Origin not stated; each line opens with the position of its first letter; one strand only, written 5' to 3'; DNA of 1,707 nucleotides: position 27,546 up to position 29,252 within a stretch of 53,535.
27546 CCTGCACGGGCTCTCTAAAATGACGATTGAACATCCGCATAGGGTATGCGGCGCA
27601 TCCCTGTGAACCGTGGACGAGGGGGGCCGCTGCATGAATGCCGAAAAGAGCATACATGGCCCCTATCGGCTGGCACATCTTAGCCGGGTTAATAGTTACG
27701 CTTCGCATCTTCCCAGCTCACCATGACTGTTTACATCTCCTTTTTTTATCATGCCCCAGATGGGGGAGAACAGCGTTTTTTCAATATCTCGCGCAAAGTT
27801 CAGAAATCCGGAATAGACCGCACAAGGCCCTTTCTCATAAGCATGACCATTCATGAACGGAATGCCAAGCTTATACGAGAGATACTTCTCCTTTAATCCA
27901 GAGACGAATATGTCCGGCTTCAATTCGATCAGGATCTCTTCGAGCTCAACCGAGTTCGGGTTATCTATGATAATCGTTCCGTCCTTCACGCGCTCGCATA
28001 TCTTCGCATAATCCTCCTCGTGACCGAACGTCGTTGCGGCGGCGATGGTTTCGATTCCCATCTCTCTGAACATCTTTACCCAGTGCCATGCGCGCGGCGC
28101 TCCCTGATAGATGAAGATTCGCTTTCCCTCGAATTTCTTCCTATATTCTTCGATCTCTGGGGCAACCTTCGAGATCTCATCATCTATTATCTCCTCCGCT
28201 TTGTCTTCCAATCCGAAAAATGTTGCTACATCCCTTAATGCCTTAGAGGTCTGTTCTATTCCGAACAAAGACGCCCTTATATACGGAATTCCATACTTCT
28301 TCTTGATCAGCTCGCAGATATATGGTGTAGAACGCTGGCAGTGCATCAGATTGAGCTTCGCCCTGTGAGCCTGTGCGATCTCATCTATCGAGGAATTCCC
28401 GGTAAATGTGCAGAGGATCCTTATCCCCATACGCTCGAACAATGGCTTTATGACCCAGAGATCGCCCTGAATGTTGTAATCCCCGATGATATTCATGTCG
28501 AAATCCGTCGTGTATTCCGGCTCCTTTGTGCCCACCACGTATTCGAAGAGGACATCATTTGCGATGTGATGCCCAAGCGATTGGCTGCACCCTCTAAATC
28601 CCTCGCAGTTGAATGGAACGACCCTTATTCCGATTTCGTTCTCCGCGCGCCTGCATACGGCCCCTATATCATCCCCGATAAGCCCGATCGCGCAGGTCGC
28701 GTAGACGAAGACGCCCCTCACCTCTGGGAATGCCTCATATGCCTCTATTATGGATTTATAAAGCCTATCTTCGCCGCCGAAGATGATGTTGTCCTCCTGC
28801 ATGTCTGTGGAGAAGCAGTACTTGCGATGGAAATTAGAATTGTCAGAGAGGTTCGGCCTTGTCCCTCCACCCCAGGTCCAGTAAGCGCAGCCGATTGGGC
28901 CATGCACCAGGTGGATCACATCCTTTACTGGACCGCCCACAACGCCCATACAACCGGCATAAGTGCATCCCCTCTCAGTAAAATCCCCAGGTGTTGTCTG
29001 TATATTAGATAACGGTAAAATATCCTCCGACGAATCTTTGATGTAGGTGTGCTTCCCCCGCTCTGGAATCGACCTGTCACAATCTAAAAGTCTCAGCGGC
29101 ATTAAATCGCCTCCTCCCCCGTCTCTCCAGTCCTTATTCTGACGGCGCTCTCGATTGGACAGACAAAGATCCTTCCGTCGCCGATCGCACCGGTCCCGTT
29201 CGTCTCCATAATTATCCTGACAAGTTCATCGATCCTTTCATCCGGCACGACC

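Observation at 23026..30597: Compact nifH-nifI1-nifI2-nifD-nifK...nifB cluster with full catalytic ligand set but no nifE/nifN, nifX, nifV or modABC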

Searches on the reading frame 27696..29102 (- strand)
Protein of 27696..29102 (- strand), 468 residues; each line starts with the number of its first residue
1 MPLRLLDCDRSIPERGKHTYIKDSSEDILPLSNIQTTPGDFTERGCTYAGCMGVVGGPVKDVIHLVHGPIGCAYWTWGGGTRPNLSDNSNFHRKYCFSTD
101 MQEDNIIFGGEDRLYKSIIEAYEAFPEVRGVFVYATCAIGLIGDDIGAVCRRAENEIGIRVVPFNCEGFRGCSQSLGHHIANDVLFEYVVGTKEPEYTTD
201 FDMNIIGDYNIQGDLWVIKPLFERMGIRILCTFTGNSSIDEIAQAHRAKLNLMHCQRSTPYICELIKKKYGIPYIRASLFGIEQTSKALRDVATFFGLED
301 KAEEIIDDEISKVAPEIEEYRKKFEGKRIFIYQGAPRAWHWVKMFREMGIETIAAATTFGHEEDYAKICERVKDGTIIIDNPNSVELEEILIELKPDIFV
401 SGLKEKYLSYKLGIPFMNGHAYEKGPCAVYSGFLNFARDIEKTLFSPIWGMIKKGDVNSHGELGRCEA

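Call 3: search_protein_families(library=ncbifam, proteins=[window:27696-29102:-], max_evalue=0.00001)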
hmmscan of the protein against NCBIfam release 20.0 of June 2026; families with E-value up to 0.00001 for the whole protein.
window:27696-29102:- (468 aa): 18 families
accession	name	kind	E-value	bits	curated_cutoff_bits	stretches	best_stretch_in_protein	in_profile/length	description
TIGR01862.1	N2-ase-Ialpha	subfamily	1.7e-176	587.3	486.05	1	14-450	1-443/444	nitrogenase component I subunit alpha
TIGR01284.1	alt_nitrog_alph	subfamily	9.4e-171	568.3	512.8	1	5-451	2-451/457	nitrogenase subunit alpha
TIGR01282.1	nifD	equivalog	3.1e-152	507.5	653.55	1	13-453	15-463/466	nitrogenase molybdenum-iron protein alpha chain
TIGR01860.1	VNFD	equivalog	3.9e-146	487.3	823.1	1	2-452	1-454/461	nitrogenase vanadium-iron protein, alpha chain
TIGR01283.1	nifE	equivalog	6e-141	470.1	505.1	1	33-454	32-455/459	nitrogenase iron-molybdenum cofactor biosynthesis protein NifE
TIGR01861.1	ANFD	equivalog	5.5e-136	454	873.8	1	1-449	1-452/513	nitrogenase iron-iron protein, alpha chain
NF011047.0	PRK14477.1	equivalog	4.2e-123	412.1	1229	1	35-458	25-452/917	bifunctional nitrogenase iron-molybdenum cofactor biosynthesis protein NifEN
TIGR01278.1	DPOR_BchB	equivalog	5.7e-24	84.8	490.35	1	45-417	10-382/512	ferredoxin:protochlorophyllide reductase (ATP-dependent) subunit B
NF002789.0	PRK02910.1-3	equivalog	1.2e-15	57.4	509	1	130-417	87-390/535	ferredoxin:protochlorophyllide reductase (ATP-dependent) subunit B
TIGR02932.1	vnfK_nitrog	equivalog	2.9e-14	52.8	873.95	1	55-297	24-281/457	V-containing nitrogenase subunit beta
NF002768.0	PRK02842.1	equivalog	2.7e-10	39.7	324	1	116-404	85-365/423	ferredoxin:protochlorophyllide reductase (ATP-dependent) subunit N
TIGR03282.1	methan_mark_13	equivalog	4.6e-10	39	268.4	1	61-161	20-109/352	Ni-sirohydrochlorin a,c-diamide reductive cyclase catalytic subunit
TIGR01279.1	DPOR_bchN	equivalog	5e-09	35.5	419.95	1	114-404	72-352/407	ferredoxin:protochlorophyllide reductase (ATP-dependent) subunit N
TIGR02931.1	anfK_nitrog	equivalog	6.2e-09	35.1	853.85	1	57-233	29-202/461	Fe-only nitrogenase subunit beta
NF002790.0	PRK02910.1-4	equivalog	6.8e-09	34.9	912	1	210-416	180-386/530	ferredoxin:protochlorophyllide reductase (ATP-dependent) subunit B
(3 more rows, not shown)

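Call 4: search_protein_families(library=pfam, proteins=[window:27696-29102:-], max_evalue=0.00001)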
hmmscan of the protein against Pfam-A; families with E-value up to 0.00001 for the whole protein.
window:27696-29102:- (468 aa): 1 family
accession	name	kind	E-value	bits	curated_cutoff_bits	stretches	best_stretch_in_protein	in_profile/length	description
PF00148.24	Oxidored_nitro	-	6.5e-107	358.3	28.6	1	46-444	1-398/399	Nitrogenase component 1 type Oxidoreductase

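Call 8: find_encoding_contigs(protein=window:27696-29102:-, flank=10000, max_places=6)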
Protein window:27696-29102:- (468 aa): 5 contigs read that carry it; 3 places shown.
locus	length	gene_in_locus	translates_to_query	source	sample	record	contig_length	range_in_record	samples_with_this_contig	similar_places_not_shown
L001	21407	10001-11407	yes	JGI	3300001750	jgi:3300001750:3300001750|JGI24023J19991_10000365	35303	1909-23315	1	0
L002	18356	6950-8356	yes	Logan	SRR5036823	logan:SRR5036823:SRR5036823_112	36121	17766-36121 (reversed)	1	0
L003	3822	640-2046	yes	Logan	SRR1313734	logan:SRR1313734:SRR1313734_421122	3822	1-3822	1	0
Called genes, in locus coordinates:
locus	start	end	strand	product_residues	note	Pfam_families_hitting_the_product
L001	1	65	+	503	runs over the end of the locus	PF03417:AAT (weak)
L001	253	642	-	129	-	PF01986:DUF123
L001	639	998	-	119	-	PF10107:Endonuc_Holl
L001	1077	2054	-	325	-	PF00152:tRNA-synt_2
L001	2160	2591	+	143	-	PF12840:HTH_20 (faint), PF13404:HTH_AsnC-type, PF13412:HTH_24, PF01037:AsnC_trans_reg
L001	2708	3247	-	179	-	PF01402:RHH_1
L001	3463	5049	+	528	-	PF00909:Ammonium_transp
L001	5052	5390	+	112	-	PF00543:P-II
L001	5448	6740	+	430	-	PF01656:CbiA, PF13500:AAA_26 (weak), PF07685:GATase_3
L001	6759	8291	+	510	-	PF01656:CbiA, PF13500:AAA_26, PF07685:GATase_3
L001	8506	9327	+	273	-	PF00142:Fer4_NifH, PF01656:CbiA, PF10609:ParA (faint), PF13614:AAA_31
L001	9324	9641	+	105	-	PF00543:P-II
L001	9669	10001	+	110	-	PF00543:P-II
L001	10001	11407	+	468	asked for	PF00148:Oxidored_nitro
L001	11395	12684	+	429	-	PF00148:Oxidored_nitro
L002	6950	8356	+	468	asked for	PF00148:Oxidored_nitro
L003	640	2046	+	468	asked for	PF00148:Oxidored_nitro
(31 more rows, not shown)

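Call 9: find_homologous_proteins(query=window:27696-29102:-, max_evalue=1e-20)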
Query window:27696-29102:- (468 aa): 6725 proteins with E <= 1e-20 among 8000 candidates; the best 120 are listed.
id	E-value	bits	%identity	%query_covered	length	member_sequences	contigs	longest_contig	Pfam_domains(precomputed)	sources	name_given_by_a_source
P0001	2.0e-282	955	87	97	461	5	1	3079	PF00148.25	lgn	-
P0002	1.8e-277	939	83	97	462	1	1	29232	PF00148.25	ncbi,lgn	-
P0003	2.0e-276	935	84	98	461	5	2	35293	PF00148.25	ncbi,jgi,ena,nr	ncbi:MAG TPA: nitrogenase component I subunit alpha [Halobacteria archaeon]|jgi:nitrogenase molybden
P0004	1.2e-270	916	81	97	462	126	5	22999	PF00148.25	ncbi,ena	-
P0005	5.8e-270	914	81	97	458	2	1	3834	PF00148.25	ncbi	-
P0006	2.9e-263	892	78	97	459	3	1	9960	PF00148.25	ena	-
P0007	1.2e-243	827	76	97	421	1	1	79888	PF00148.25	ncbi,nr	ncbi:MAG: nitrogenase molybdenum-iron protein subunit alpha [Methanophagales archaeon]|nr:nitrogenas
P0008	1.3e-239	814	71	97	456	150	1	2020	PF00148.25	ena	-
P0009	1.1e-236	804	71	97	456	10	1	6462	PF00148.25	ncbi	-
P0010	1.2e-214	731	65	97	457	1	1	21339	PF00148.25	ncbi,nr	ncbi:MAG: nitrogenase component I subunit alpha [Candidatus Schekmanbacteria bacterium]|nr:nitrogena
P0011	3.1e-209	714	65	97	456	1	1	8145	PF00148.25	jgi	jgi:nitrogenase molybdenum-iron protein alpha chain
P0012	3.4e-208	710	64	97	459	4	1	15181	PF00148.25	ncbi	-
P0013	1.2e-203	695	62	97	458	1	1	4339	PF00148.25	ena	-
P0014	1.8e-196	671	61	96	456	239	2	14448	PF00148.25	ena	-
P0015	2.9e-191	654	62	97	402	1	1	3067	PF00148.25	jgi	jgi:nitrogenase molybdenum-iron protein alpha chain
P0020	2.7e-186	638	58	98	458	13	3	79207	PF00148.25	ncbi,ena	-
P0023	1.8e-185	635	57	97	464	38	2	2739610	PF00148.25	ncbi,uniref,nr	ncbi:nitrogenase component I subunit alpha [Caldicellulosiruptor acetigenus]|uniref:nitrogenase comp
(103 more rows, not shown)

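Call 10: find_related_loci(query=window:27696-29102:-, collection=genome_contigs, flank=10000)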
Query window:27696-29102:- (468 aa) in genome_contigs; peptide patterns used: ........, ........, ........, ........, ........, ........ (x = any residue, [..] = any of these).
108 stretches matched a pattern; 19 encode a relative of the query (tblastn E <= 1e-3); 19 distinct loci.
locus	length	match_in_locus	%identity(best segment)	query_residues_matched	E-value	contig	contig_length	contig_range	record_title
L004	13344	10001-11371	84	1-457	0e+0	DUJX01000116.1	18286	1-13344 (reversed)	MAG TPA_asm: Halobacteria archaeon isolate UBA8915 contig_97742, whole genome shotgun sequence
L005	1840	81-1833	83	1-455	0e+0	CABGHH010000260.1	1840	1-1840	MAG: Candidatus Methanolliviera sp. GoM_asphalt isolate gfbio:mag-sample-1:67c8463b-6cbd-4d56-a398-d795175a9500 genome a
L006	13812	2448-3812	82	1-455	0e+0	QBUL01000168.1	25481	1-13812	ANME-1 cluster archaeon GoMg1 GOMG1_22, whole genome shotgun sequence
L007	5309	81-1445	82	1-455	0e+0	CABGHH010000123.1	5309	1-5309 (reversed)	MAG: Candidatus Methanolliviera sp. GoM_asphalt isolate gfbio:mag-sample-1:67c8463b-6cbd-4d56-a398-d795175a9500 genome a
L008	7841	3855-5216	83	1-454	0e+0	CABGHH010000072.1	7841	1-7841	MAG: Candidatus Methanolliviera sp. GoM_asphalt isolate gfbio:mag-sample-1:67c8463b-6cbd-4d56-a398-d795175a9500 genome a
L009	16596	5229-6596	81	1-456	0e+0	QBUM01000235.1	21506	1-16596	ANME-1 cluster archaeon GoMg2 GOMG2_17, whole genome shotgun sequence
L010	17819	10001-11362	81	1-454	0e+0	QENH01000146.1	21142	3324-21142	Methanophagales archaeon isolate CONS3730B06UFb1 Ga0123266_1058, whole genome shotgun sequence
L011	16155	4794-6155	83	1-454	0e+0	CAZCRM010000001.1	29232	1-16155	MAG TPA_asm: uncultured Methanosarcinales archaeon isolate SRP216583_co2_253 genome assembly, contig: NODE_953_length_29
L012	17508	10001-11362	82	1-454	0e+0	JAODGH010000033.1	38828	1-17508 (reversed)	MAG: Methanosarcinales archaeon isolate INS_M10_B59-AMOR_5b 1-CGB6-2_contig_3159, whole genome shotgun sequence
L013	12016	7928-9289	81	1-454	0e+0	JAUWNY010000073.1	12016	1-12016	MAG: Methanophagales archaeon isolate CSMAG_2436 CSMAG_2436_k141_343683_length_12016_cov_58.0533, whole genome shotgun s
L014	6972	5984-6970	83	1-329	0e+0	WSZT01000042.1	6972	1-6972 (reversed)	MAG: Methanophagales archaeon isolate GLR107 c_000000404528, whole genome shotgun sequence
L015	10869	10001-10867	86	1-289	3e-174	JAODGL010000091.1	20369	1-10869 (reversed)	MAG: Methanosarcinales archaeon isolate Flange_M5_B8-AMOR_1b 1-CGB-Flange_contig_342, whole genome shotgun sequence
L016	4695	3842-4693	84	1-284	2e-171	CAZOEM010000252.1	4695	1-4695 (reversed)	MAG TPA_asm: uncultured Halobacteria archaeon isolate binchicken_co116_93 genome assembly, contig: NODE_23468_length_469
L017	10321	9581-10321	85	1-247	5e-145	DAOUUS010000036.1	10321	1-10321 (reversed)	MAG TPA_asm: Methanophagales archaeon isolate CSMAG_829 CSMAG_829_k141_1210184_length_10321_cov_28.9506, whole genome sh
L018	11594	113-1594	41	14-453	2e-118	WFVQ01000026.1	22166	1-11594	MAG: Deltaproteobacteria bacterium isolate S140_46 k151_168572, whole genome shotgun sequence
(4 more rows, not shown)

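Call 11: search_solved_structures(query=window:27696-29102:-, max_evalue=1e-10, show_alignments=2)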
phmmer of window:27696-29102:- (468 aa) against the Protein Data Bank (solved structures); distinct sequences matched with E-value up to 1e-10: 38.
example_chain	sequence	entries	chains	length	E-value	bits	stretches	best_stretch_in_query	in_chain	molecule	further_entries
9spz_A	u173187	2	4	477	1.1e-165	555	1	1-456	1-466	Nitrogenase protein alpha chain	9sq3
5n6y_A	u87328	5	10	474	1.4e-131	442.6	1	1-449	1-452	Nitrogenase vanadium-iron protein alpha chain | Nitrogenase protein alpha chain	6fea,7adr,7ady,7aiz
9p1x_A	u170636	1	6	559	2.3e-128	431.9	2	9-374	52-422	Nitrogenase protein alpha chain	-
8boq_A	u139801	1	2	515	3.8e-128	431.2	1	6-450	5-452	Nitrogenase protein alpha chain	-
8oie_A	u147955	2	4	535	2.4e-125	422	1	1-449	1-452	Nitrogenase protein alpha chain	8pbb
10zk_A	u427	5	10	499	1.1e-114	386.8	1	31-454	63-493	Nitrogenase protein alpha chain | Nitrogenase MoFe protein alpha subunit NifD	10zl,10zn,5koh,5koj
9hbc_A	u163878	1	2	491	2.5e-111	375.7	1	12-452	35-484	MoFe nitrogenase subunit D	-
1mio_A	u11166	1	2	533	3.3e-111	375.3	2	16-384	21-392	NITROGENASE MOLYBDENUM IRON PROTEIN (ALPHA CHAIN)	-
4wes_A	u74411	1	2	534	3.3e-111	375.3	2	16-384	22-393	Nitrogenase molybdenum-iron protein alpha chain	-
4wn9_A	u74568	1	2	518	3.6e-111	375.2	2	16-384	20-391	Nitrogenase molybdenum-iron protein alpha chain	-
5vpw_A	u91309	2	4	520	3.7e-111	375.2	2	16-384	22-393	Nitrogenase molybdenum-iron protein alpha chain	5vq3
9nsv_A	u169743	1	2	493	2.5e-109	369.1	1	31-452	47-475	Nitrogenase MoFe-protein alpha chain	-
9hb9_A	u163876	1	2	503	2.6e-109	369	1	31-452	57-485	MoFe nitrogenase subunit D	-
9hbn_A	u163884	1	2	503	1.7e-108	366.4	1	11-452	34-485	MoFe nitrogenase subunit D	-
1h1l_A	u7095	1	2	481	2.1e-107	362.8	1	13-451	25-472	NITROGENASE MOLYBDENUM IRON PROTEIN ALPHA CHAIN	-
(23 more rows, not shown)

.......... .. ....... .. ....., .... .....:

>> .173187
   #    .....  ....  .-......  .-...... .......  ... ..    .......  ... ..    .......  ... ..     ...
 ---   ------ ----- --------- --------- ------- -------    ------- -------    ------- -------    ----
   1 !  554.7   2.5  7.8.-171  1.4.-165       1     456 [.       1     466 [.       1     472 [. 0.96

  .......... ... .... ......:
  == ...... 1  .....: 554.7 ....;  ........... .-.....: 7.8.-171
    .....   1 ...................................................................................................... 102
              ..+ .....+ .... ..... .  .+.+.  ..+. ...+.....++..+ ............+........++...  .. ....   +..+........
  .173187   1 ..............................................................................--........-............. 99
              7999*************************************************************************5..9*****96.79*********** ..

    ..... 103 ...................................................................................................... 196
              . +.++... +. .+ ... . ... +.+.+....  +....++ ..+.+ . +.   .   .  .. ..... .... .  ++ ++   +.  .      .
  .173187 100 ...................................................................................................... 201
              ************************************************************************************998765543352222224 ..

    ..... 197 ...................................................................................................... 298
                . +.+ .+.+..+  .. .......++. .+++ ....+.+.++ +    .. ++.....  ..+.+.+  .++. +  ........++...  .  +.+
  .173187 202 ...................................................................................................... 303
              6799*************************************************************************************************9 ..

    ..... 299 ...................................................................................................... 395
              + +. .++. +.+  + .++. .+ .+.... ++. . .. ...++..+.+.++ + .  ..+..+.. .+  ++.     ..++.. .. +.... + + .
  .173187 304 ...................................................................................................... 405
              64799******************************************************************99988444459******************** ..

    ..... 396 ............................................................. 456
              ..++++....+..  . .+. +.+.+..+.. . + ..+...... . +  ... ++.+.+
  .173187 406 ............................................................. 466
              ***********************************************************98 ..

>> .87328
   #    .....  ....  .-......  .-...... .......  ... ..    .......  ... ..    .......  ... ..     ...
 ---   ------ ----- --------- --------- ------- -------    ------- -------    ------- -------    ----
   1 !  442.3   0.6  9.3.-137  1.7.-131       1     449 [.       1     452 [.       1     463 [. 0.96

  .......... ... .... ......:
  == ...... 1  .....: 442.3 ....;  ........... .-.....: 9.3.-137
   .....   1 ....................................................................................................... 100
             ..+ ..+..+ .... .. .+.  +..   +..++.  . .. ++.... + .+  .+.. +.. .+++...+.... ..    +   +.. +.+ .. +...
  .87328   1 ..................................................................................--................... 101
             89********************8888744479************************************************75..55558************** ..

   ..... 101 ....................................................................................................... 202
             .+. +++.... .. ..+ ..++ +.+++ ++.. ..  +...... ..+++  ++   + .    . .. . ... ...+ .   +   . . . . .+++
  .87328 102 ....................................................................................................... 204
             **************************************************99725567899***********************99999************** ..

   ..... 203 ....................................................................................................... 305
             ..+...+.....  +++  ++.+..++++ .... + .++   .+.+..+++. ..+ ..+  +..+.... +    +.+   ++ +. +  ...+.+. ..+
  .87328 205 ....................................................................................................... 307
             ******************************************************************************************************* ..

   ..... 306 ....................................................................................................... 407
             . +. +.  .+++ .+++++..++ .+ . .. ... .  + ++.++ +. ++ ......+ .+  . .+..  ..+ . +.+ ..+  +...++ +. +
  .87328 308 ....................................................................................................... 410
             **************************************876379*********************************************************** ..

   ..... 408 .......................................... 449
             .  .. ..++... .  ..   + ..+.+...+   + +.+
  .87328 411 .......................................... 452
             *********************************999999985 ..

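Call 27: find_encoding_contigs(protein=P0012, flank=10000, max_places=2)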
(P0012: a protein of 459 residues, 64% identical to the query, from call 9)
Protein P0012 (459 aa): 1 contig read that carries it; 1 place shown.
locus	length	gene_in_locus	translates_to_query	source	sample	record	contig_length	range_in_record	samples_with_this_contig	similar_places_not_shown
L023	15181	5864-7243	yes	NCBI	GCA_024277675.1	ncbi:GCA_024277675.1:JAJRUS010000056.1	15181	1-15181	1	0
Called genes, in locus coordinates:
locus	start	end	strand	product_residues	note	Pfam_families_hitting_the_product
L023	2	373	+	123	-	?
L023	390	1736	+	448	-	PF00909:Ammonium_transp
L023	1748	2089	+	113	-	PF00543:P-II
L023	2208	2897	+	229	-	PF00486:Trans_reg_C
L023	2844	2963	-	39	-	-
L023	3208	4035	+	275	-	PF00142:Fer4_NifH, PF01656:CbiA, PF10609:ParA (weak), PF13614:AAA_31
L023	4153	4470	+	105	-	PF00543:P-II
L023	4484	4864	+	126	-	PF00543:P-II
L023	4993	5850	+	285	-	PF04055:Radical_SAM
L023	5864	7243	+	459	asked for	PF00148:Oxidored_nitro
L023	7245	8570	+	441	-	PF00148:Oxidored_nitro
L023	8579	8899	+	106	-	PF25160:LdpA_Fe-S-bd (faint), PF12797:Fer4_2 (weak), PF13237:Fer4_10 (faint), PF14697:Fer4_21, PF00037:Fer4 (weak), PF12837:Fer4_6 (weak), PF12838:Fer4_7, PF13187:Fer4_9 (weak)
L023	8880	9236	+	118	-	PF02579:Nitro_FeMo-Co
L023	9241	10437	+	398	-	PF16983:MFS_MOT1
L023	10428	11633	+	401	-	PF00682:HMGL-like, PF22617:HCS_D2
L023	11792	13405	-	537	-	-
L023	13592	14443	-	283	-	PF12706:Lactamase_B_2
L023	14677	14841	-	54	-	-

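Call 28: find_encoding_contigs(protein=P0020, flank=10000, max_places=2)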
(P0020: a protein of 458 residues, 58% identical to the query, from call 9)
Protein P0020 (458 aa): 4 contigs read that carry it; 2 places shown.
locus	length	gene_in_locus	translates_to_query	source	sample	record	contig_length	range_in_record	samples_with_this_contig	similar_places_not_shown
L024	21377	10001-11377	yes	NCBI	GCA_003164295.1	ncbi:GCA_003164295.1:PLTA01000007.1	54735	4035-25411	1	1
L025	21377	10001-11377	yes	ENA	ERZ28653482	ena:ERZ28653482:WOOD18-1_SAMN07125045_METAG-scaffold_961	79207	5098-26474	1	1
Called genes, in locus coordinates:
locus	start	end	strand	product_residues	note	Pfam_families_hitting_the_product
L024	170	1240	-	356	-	PF06500:FrsA-like, PF02129:Peptidase_S15 (faint), PF00561:Abhydrolase_1, PF12697:Abhydrolase_6 (weak), PF00326:Peptidase_S9 (weak)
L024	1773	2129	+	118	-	PF11756:YgbA_NO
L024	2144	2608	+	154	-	PF00258:Flavodoxin_1, PF03358:FMN_red (weak), PF12641:Flavodoxin_3, PF12724:Flavodoxin_5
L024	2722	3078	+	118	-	PF19027:DUF5752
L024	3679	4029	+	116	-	-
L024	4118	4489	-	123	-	PF00903:Glyoxalase, PF22677:Ble-like_N (weak)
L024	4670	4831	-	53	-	-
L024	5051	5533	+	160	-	PF00578:AhpC-TSA, PF08534:Redoxin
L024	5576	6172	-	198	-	PF02525:Flavodoxin_2, PF03358:FMN_red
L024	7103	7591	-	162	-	PF15956:DUF4760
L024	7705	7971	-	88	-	-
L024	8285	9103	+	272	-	PF00142:Fer4_NifH, PF01656:CbiA, PF02374:ArsA_ATPase (weak), PF10609:ParA (faint), PF13614:AAA_31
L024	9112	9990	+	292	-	PF04055:Radical_SAM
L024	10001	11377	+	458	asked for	PF00148:Oxidored_nitro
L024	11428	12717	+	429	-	PF00148:Oxidored_nitro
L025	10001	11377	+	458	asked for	PF00148:Oxidored_nitro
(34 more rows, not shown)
